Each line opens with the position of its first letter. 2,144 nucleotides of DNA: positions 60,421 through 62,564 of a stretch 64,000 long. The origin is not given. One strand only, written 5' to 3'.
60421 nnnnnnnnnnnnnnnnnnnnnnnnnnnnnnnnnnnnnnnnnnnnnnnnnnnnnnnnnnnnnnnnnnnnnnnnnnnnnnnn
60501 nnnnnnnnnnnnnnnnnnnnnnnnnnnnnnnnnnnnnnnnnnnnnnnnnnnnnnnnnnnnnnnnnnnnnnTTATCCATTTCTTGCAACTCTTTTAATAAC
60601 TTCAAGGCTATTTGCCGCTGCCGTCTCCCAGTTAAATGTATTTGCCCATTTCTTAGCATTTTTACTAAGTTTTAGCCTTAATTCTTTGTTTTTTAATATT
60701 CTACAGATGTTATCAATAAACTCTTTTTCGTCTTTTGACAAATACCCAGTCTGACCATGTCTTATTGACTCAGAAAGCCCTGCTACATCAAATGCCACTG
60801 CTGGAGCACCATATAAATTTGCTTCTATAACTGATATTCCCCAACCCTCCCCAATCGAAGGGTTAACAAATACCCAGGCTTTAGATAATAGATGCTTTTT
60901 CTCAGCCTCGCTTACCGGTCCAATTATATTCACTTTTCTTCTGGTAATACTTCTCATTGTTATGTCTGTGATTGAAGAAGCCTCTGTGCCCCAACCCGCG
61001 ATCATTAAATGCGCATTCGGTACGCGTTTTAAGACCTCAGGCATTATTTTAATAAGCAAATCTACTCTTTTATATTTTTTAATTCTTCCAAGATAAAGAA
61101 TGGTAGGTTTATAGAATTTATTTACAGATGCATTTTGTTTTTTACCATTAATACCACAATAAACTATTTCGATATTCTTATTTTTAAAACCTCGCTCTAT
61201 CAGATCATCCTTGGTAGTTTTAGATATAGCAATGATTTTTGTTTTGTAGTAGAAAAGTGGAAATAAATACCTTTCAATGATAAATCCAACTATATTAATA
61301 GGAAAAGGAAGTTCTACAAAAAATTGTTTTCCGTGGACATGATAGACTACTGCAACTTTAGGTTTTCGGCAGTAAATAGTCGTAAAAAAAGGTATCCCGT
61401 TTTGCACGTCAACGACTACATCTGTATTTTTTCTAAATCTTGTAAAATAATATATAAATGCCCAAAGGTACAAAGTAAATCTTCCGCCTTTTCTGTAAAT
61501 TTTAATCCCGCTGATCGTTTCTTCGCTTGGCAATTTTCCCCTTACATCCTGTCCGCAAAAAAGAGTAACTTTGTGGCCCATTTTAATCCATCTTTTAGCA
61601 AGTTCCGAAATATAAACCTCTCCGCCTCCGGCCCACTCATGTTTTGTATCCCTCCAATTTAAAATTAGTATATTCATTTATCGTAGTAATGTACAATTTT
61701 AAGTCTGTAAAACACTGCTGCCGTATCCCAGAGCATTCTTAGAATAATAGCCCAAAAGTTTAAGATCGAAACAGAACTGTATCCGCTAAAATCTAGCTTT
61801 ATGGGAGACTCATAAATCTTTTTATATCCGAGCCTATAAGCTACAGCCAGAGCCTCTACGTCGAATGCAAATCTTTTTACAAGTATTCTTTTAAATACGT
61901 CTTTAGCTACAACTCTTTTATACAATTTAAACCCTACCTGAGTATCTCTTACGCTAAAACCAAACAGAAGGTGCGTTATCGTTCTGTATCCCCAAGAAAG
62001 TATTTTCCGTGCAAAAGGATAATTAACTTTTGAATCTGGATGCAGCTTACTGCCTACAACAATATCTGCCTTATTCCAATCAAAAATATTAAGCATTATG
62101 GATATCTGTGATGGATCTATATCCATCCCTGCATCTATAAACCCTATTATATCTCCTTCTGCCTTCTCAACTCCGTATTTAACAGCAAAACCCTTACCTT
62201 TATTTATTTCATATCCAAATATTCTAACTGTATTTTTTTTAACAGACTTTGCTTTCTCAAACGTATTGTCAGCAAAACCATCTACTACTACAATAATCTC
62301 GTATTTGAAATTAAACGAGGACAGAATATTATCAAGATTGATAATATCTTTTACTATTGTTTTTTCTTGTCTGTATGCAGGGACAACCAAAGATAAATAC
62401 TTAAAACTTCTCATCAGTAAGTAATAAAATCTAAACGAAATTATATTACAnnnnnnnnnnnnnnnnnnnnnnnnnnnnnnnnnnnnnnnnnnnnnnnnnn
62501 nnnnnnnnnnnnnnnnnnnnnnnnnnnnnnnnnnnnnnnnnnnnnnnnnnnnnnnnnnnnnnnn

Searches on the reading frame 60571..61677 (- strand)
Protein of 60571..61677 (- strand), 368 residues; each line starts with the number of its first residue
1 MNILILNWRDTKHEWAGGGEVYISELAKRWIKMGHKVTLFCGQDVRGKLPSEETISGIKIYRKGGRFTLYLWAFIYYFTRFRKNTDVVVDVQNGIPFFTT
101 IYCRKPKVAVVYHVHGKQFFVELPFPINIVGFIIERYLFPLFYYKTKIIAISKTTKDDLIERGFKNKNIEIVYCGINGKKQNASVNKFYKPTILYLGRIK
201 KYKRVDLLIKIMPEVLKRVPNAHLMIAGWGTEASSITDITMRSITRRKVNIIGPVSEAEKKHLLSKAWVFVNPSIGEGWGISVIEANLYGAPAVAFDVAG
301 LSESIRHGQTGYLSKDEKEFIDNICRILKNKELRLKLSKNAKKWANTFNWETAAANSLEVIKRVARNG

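Call 17: search_protein_families(library=pfam, proteins=[window:60571-61677:-], max_evalue=0.0001)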
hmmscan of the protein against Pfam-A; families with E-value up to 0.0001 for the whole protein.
window:60571-61677:- (368 aa): 6 families
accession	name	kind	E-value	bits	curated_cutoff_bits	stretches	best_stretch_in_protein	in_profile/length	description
PF00534.26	Glycos_transf_1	-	4.5e-34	117.9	26.4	1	189-344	14-172/172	Glycosyl transferases group 1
PF13692.12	Glyco_trans_1_4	-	3.7e-30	105.5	27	1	190-330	1-142/142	Glycosyl transferases group 1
PF13439.12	Glyco_transf_4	-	2e-19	70.7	28.5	1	17-177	2-167/170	Glycosyltransferase Family 4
PF13579.12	Glyco_trans_4_4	-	9.7e-09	36.2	29.7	1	17-175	1-158/158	Glycosyl transferase 4-like domain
PF20706.3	GT4-conflict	-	5.8e-08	32.5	26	1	169-308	174-323/385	Family 4 Glycosyltransferase in conflict systems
PF13524.12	Glyco_trans_1_2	-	8.5e-05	23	25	0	216-343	9-127/144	Glycosyl transferase-like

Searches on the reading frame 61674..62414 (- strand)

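Call 17: search_protein_families(library=pfam, proteins=[window:61674-62414:-], max_evalue=0.0001)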
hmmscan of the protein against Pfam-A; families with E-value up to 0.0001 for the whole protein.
window:61674-62414:- (246 aa): 3 families
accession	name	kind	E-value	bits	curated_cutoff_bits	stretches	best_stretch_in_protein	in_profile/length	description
PF00535.33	Glycos_transf_2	-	9.5e-18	65.1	23.3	1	8-174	1-168/168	Glycosyl transferase family 2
PF10111.15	Glyco_tranf_2_2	-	3.5e-06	27.2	27.3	1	8-111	1-106/276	Glycosyltransferase like family 2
PF13641.12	Glyco_tranf_2_3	-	2.2e-05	25.1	27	1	7-123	3-123/230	Glycosyltransferase like family 2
